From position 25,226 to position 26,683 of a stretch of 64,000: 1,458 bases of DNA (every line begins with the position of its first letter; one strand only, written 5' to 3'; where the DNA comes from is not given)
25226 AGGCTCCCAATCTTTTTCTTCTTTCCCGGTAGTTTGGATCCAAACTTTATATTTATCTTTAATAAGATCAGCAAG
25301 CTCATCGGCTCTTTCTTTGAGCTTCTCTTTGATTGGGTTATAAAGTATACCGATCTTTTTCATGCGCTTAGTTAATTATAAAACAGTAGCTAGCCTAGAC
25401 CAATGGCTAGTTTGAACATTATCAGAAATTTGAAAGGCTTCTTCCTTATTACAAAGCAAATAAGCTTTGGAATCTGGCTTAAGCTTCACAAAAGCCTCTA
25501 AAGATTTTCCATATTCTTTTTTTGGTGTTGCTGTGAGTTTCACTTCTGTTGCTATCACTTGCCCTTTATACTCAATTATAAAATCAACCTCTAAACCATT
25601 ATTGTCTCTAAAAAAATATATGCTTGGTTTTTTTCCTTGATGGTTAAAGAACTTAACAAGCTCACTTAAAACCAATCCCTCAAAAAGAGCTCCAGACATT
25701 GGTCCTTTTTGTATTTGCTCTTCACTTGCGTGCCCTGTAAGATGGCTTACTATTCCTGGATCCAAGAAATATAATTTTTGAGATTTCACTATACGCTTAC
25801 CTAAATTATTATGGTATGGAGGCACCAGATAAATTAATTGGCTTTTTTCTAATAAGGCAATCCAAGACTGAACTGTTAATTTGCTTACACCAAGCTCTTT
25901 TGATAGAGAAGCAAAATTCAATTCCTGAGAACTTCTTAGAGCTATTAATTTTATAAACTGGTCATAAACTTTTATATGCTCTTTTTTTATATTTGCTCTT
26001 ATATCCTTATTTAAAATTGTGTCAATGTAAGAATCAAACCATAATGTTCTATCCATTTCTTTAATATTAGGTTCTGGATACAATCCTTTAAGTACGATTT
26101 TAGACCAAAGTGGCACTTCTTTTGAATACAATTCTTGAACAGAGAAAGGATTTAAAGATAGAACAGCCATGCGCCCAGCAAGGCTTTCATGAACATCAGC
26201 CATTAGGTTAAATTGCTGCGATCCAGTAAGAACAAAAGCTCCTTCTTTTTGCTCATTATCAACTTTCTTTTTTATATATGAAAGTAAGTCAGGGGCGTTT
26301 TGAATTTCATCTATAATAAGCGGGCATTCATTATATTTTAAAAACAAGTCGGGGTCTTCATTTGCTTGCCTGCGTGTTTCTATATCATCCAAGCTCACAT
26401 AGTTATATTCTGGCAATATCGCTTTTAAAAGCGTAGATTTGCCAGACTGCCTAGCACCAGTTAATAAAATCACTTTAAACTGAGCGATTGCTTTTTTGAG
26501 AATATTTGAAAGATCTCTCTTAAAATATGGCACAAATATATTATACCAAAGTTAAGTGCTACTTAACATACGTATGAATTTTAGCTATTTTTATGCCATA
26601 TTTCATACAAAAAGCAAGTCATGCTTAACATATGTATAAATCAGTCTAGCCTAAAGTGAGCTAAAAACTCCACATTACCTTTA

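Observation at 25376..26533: Three dispersed paralogs of an AAA+ ATPase fused to a PD-(D/E)xK-like C-terminal segment (25376-26533, 32583-33713, 58663-59877).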

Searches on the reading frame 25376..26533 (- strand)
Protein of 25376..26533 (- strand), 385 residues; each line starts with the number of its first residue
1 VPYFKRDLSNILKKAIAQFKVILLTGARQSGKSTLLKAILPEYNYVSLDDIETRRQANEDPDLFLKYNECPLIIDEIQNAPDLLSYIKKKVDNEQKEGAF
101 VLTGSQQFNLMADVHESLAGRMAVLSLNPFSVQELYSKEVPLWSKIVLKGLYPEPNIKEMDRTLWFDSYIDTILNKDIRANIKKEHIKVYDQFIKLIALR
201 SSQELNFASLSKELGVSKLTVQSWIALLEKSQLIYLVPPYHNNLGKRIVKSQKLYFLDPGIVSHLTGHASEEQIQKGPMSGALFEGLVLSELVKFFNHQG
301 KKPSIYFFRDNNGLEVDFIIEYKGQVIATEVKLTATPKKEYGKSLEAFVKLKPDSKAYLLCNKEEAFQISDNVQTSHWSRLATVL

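Call 4: search_protein_families(library=pfam, proteins=[window:25376-26533:-], max_evalue=0.01)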
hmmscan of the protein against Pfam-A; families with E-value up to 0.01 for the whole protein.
window:25376-26533:- (385 aa): 5 families
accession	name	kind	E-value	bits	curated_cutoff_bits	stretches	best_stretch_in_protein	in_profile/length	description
PF13635.12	DUF4143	-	1.1e-45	155.7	28.1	1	176-333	2-159/160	Domain of unknown function (DUF4143)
PF13173.12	AAA_14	-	2.7e-30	105.5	27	1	19-135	2-128/129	AAA domain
PF13401.12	AAA_22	-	0.00019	22.2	27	0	21-44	7-30/130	AAA domain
PF05673.19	DUF815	-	0.0022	17.6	23.8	1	21-56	55-90/249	Protein of unknown function (DUF815)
PF13555.12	AAA_29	-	0.0024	18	27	1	21-39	24-42/61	P-loop containing region of AAA domain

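Call 5: search_protein_families(library=ncbifam, proteins=[window:25376-26533:-], max_evalue=0.01)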
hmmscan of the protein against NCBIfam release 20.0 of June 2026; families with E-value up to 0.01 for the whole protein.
window:25376-26533:- (385 aa): 1 family
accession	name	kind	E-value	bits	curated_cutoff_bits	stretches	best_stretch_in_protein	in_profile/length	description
TIGR02788.1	VirB11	equivalog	0.00052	19.1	249.95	1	5-40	130-165/308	P-type DNA transfer ATPase VirB11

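Call 6: search_protein_families(library=padloc, proteins=[window:25376-26533:-], max_evalue=0.01)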
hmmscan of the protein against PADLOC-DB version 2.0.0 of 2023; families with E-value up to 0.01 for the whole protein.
window:25376-26533:- (385 aa): 11 families
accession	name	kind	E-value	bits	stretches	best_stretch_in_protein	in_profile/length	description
PDLC04790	PDC-S01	-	5.2e-104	346.3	1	3-381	11-417/422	-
PDLC04789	PDC-S01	-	3.4e-64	215.2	1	4-358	2-362/375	-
PDLC04787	PDC-S01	-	2.1e-36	123.7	1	3-375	10-399/412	-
PDLC04791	PDC-S01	-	1.1e-33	114.4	1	4-365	2-380/395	-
PDLC04788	PDC-S01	-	7.7e-23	79.1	2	176-366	218-412/448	-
PDLC04786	PDC-S01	-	7.8e-20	69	1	207-364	257-414/439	-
PDLC04792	PDC-S01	-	6e-15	52.8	2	252-339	305-390/452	-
PDLC01903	CARF4--CARF_PDDEXK_TM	-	0.0012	16.3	1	267-361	258-346/380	-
PDLC04140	mad8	-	0.0022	15.6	1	16-139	24-127/314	mads_8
PDLC00289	PtuA1|PtuA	-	0.0055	13.8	0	12-99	21-106/404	AAA ATPase domain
PDLC02911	VakA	-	0.01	14.4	0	21-50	4-33/163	-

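Call 26: find_homologous_proteins(query=window:25376-26533:-, max_evalue=1e-10)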
Query window:25376-26533:- (385 aa): 5279 proteins with E <= 1e-10 among 8000 candidates; the best 120 are listed.
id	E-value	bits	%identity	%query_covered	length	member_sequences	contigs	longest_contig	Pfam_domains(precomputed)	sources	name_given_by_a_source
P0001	4.3e-251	850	100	100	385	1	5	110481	PF13173.13,PF13635.13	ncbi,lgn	-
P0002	3.8e-147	508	59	99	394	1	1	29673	PF13173.13,PF13635.13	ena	-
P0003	1.3e-141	490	56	100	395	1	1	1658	PF13173.13,PF13635.13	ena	-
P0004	1.9e-141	490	55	100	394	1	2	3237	PF13173.13,PF13635.13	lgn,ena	-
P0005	8.7e-138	478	55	100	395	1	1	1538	PF13173.13,PF13635.13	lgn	-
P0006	8.0e-137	474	53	98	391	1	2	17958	PF13173.13,PF13635.13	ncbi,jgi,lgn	ncbi:MAG: hypothetical protein RLZZ361_68 [Cyanobacteriota bacterium]|jgi:predicted AAA+ superfamily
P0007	1.0e-133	464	53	100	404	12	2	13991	PF13173.13,PF13635.13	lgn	-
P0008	1.1e-133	464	53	94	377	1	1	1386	PF13173.13,PF13635.13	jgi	-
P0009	6.4e-133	462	51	100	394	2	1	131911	PF13173.13,PF13635.13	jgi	jgi:uncharacterized protein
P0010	2.0e-132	460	54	99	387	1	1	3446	PF13173.13,PF13635.13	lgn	-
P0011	5.5e-132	458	53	100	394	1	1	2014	PF13173.13,PF13635.13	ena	-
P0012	7.5e-132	458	53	100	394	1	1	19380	PF13173.13,PF13635.13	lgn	-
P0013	1.4e-130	454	54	99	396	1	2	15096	PF13173.13,PF13635.13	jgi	jgi:uncharacterized protein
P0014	8.8e-130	451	54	98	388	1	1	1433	PF13173.13,PF13635.13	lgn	-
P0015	1.0e-129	451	52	99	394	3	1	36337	PF13173.13,PF13635.13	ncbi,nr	ncbi:MAG: ATP-binding protein [Candidatus Caenarcaniphilales bacterium]|nr:ATP-binding protein [Cand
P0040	3.2e-120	420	51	100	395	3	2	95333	PF13173.13,PF13635.13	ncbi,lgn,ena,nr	ncbi:MAG: ATP-binding protein [Candidatus Caenarcaniphilales bacterium]|nr:ATP-binding protein [Cand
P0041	4.9e-116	406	51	94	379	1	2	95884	PF13173.13,PF13635.13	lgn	-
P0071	1.7e-93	332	46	93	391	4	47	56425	PF13173.13,PF13635.13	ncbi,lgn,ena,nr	ncbi:MAG: ATP-binding protein [Candidatus Caenarcaniphilales bacterium]|nr:ATP-binding protein [Cand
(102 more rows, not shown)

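Call 28: find_encoding_contigs(protein=P0001, flank=3000, max_places=3)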
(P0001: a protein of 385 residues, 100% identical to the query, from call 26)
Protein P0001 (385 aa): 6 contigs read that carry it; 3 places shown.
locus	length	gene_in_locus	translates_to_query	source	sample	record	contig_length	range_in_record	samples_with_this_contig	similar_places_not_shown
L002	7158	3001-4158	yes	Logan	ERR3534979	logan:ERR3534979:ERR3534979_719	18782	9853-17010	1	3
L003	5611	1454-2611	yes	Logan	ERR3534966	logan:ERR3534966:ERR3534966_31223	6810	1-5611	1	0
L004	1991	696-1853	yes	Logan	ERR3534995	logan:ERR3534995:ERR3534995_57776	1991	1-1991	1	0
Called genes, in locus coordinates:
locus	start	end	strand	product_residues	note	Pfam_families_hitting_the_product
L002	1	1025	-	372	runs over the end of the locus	PF00712:DNA_pol3_beta, PF02767:DNA_pol3_beta_2, PF02768:DNA_pol3_beta_3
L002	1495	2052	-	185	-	PF00005:ABC_tran (weak), PF01583:APS_kinase, PF08433:KTI12 (weak), PF13238:AAA_18 (weak), PF13671:AAA_33 (weak)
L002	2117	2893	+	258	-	PF01479:S4, PF01728:FtsJ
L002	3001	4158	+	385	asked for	PF13173:AAA_14, PF13635:DUF4143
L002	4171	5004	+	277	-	PF01513:NAD_kinase, PF20143:NAD_kinase_C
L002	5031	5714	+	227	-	-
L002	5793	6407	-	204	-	PF01227:GTP_cyclohydroI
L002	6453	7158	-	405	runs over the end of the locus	PF00425:Chorismate_bind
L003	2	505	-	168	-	?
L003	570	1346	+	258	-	PF01479:S4, PF01728:FtsJ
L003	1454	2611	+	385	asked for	PF13173:AAA_14, PF13635:DUF4143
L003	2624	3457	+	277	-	PF01513:NAD_kinase, PF20143:NAD_kinase_C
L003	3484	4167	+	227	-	-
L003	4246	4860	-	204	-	PF01227:GTP_cyclohydroI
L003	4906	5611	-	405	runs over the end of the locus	PF00425:Chorismate_bind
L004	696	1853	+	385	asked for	PF13173:AAA_14, PF13635:DUF4143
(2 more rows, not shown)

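Call 29: find_encoding_contigs(protein=P0040, flank=6000, max_places=3)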
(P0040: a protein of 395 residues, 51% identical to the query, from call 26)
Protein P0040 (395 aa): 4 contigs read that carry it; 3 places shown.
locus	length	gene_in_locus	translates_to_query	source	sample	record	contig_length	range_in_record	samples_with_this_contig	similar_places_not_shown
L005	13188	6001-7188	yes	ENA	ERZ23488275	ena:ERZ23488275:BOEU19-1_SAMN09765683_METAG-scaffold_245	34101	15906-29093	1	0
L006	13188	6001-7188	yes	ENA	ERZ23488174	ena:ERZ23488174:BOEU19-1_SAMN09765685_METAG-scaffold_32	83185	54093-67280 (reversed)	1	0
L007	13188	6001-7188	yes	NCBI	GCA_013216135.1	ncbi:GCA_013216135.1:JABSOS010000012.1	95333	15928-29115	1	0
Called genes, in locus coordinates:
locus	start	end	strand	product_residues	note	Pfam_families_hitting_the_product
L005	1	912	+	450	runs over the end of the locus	PF00330:Aconitase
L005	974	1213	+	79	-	-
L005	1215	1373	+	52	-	-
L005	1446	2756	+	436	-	PF01263:Aldose_epim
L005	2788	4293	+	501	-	PF00232:Glyco_hydro_1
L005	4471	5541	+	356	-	PF00268:Ribonuc_red_sm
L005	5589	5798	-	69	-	-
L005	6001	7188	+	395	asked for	PF13173:AAA_14, PF13635:DUF4143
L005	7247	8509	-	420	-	-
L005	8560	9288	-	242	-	PF05430:Methyltransf_30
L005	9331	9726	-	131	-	PF01124:MAPEG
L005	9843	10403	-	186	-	-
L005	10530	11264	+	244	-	PF00696:AA_kinase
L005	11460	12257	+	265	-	-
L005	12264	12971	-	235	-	PF00117:GATase, PF01174:SNO (faint), PF03575:Peptidase_S51 (faint), PF07685:GATase_3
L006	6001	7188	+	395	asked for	PF13173:AAA_14, PF13635:DUF4143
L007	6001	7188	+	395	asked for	PF13173:AAA_14, PF13635:DUF4143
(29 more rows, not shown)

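Call 30: find_encoding_contigs(protein=P0009, flank=6000, max_places=3)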
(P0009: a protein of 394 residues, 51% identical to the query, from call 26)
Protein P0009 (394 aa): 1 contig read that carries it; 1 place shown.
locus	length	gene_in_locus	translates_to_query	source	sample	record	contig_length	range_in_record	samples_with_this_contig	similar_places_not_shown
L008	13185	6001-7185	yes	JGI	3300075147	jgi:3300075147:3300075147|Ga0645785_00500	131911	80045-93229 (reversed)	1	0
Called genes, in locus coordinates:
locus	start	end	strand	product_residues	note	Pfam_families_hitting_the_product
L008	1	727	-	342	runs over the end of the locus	PF03031:NIF (weak)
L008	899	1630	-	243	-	PF00687:Ribosomal_L1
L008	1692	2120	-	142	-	PF03946:Ribosomal_L11_N, PF00298:Ribosomal_L11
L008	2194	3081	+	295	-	PF02749:QRPTase_N, PF01729:QRPTase_C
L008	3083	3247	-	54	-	-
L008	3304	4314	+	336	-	PF13793:Pribosyltran_N, PF00156:Pribosyltran, PF14572:Pribosyl_synth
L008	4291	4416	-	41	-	-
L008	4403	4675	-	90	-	-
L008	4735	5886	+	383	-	PF08331:QueG_DUF1730, PF13484:Fer4_16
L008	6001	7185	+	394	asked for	PF13173:AAA_14, PF13635:DUF4143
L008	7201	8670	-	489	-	PF12849:PBP_like_2, PF13531:SBP_bac_11 (weak)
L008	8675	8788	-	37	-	-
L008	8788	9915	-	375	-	PF00712:DNA_pol3_beta, PF02767:DNA_pol3_beta_2, PF02768:DNA_pol3_beta_3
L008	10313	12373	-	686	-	-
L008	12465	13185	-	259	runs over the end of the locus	-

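Call 38: find_encoding_contigs(protein=P0002, flank=8000, max_places=2)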
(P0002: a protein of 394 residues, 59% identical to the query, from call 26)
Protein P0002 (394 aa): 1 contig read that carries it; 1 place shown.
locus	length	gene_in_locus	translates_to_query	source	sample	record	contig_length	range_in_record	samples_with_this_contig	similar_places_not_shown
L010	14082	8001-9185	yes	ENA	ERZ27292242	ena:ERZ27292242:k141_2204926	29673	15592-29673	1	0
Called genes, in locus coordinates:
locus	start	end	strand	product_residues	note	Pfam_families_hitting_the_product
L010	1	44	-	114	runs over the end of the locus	PF11969:DcpS_C, PF01230:HIT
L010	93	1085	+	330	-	PF01368:DHH, PF02272:DHHA1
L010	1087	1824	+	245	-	PF01128:IspD, PF12804:NTP_transf_3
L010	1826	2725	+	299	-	PF00288:GHMP_kinases_N, PF08544:GHMP_kinases_C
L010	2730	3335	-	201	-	-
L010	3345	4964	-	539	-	PF01676:Metalloenzyme, PF06415:iPGM_N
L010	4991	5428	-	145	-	-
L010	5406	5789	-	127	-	PF02410:RsfS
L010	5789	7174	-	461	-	PF04932:Wzy_C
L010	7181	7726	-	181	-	PF14221:DUF4330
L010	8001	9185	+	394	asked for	PF13173:AAA_14, PF13635:DUF4143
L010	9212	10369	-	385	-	PF13173:AAA_14, PF13635:DUF4143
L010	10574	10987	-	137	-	PF05168:HEPN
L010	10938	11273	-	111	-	PF01909:NTP_transf_2, PF18765:Polbeta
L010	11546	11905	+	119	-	PF05635:23S_rRNA_IVP, PF22296:bAvd (weak)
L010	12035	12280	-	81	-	PF13560:HTH_31 (weak)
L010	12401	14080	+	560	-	?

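Call 42: list_cluster_members(proteins=[P0001, P0121, P0241, P0242, P0009, P0002, P0006])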
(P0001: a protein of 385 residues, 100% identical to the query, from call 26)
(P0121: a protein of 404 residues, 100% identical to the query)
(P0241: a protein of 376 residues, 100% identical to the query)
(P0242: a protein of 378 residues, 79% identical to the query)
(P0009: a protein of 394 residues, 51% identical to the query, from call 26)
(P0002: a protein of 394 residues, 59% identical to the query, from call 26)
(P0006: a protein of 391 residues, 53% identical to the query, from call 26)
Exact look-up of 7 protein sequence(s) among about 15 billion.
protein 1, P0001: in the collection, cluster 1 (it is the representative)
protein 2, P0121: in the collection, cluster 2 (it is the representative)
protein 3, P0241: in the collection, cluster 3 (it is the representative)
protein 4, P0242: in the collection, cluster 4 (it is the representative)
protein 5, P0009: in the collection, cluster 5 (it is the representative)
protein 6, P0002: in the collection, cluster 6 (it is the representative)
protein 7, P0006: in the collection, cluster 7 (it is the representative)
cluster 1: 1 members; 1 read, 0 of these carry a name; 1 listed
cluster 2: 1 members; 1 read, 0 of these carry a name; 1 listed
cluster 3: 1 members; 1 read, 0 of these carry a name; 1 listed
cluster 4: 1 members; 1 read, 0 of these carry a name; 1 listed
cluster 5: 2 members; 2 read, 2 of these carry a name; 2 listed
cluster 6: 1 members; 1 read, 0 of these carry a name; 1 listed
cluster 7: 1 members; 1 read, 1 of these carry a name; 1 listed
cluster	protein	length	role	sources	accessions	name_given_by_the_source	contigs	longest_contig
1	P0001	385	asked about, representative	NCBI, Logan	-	-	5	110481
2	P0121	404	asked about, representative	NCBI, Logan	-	-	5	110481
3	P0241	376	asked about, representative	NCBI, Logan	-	-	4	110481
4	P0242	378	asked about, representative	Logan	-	-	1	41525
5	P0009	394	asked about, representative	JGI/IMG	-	uncharacterized protein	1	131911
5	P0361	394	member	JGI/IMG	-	uncharacterized protein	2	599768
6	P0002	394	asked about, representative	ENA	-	-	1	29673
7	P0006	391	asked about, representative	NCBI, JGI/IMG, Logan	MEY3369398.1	MAG: hypothetical protein RLZZ361_68 [Cyanobacteriota bacterium] | predicted AAA+ superfamily ATPase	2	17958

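Call 43: predict_structure(alignment_id=A2)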
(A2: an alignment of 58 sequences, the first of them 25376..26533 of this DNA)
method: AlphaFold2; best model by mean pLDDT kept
length: 385 residues; sequences in the alignment: 58
mean_pLDDT: 92.4   pTM: 0.91
mean pLDDT of the five models: 92.4, 92.2, 91.8, 91.6, 91.2
residues with pLDDT >= 90: 311; 70-90: 56; 50-70: 18; < 50: 0
segments of 3 or more residues with pLDDT < 50: none
pLDDT, mean of each block of 10 residues (from residue 1): 87 97 92 95 96 96 96 94 94 93 75 74 94 91 96 91 91 69 80 94 97 95 91 94 88 96 96 97 98 96 96 95 97 96 97 97 95 96 90
secondary structure, 60 per line:
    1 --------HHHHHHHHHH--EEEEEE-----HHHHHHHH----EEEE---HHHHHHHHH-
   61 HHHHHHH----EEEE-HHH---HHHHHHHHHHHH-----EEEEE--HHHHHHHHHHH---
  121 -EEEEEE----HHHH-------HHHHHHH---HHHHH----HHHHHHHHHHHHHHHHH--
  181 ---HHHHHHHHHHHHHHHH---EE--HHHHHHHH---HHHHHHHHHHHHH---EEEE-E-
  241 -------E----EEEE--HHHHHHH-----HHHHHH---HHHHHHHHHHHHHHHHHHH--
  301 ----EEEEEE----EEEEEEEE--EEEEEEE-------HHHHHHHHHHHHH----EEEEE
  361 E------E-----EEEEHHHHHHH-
elements in order: H9-18 E21-26 H32-39 E44-47 H51-59 H61-67 E72-75 H83-94 E100-104 H107-117 E122-127 H132-135 H143-149 H153-157 H162-178 H184-199 H207-214 H218-230 E234-237 E253-256 H259-265 H271-276 H280-298 E305-310 E315-322 E325-331 H339-351 E356-361 E374-377 H378-384
